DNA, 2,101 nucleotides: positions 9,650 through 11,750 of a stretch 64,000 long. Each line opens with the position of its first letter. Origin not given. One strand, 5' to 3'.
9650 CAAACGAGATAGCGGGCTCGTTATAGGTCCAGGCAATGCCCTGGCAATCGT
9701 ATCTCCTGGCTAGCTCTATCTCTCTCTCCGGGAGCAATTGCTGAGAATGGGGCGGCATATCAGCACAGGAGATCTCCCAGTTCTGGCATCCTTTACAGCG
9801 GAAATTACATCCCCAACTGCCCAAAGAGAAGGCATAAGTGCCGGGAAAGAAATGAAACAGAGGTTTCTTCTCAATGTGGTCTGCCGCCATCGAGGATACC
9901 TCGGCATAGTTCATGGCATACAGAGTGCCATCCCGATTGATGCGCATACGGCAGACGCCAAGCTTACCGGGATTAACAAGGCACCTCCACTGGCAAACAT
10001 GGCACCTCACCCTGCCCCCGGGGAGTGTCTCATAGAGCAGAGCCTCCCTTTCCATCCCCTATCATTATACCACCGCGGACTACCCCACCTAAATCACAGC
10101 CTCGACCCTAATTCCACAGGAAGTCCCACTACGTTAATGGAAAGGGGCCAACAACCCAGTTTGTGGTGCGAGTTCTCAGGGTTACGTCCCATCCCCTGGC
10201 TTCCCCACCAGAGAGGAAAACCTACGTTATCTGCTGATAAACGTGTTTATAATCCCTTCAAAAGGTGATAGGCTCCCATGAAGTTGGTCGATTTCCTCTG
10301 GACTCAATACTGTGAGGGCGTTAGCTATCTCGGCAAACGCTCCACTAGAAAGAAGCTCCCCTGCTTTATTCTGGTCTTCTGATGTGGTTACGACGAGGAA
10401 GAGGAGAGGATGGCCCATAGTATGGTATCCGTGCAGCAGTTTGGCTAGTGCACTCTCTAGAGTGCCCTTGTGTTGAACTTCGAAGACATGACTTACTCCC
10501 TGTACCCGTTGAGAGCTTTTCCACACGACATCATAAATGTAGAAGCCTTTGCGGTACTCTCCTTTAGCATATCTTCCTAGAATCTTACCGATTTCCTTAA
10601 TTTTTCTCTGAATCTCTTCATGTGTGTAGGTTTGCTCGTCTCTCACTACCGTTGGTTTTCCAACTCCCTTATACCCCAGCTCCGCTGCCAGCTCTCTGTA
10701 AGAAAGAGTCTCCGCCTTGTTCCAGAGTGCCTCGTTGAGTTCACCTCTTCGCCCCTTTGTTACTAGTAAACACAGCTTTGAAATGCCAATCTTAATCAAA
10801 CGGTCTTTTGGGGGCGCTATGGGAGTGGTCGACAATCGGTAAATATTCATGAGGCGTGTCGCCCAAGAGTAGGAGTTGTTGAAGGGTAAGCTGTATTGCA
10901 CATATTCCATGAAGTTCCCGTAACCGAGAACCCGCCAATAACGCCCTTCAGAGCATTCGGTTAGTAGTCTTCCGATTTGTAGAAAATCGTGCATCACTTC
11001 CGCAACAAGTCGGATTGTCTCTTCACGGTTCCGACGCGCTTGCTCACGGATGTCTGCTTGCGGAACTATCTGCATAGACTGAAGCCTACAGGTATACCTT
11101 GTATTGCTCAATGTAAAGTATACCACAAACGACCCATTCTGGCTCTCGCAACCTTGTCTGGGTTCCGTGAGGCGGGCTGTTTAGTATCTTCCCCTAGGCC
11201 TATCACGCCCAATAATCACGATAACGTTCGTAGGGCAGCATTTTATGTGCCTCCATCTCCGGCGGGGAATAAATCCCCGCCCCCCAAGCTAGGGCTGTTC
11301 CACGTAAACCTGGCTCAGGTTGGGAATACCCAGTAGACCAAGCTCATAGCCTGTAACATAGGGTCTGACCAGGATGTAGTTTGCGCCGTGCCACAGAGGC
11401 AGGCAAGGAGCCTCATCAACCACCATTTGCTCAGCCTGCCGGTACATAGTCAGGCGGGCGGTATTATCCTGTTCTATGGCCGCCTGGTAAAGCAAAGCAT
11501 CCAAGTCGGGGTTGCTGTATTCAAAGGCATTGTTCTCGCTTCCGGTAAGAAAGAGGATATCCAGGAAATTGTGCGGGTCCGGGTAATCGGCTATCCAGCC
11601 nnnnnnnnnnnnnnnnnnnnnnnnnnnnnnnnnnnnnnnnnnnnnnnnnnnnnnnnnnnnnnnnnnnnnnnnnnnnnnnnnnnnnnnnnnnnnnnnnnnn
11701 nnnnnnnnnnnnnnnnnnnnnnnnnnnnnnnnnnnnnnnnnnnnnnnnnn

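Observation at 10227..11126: Single-gene low-GC islet encoding an HTH plus PD-(D/E)xK nuclease-fold protein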

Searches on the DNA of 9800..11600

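Call 92: search_rna_families(source=window, start=9800, end=11600, threshold=evalue, max_evalue=1)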
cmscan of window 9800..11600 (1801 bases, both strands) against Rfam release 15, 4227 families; matches with E-value up to 1: 0.
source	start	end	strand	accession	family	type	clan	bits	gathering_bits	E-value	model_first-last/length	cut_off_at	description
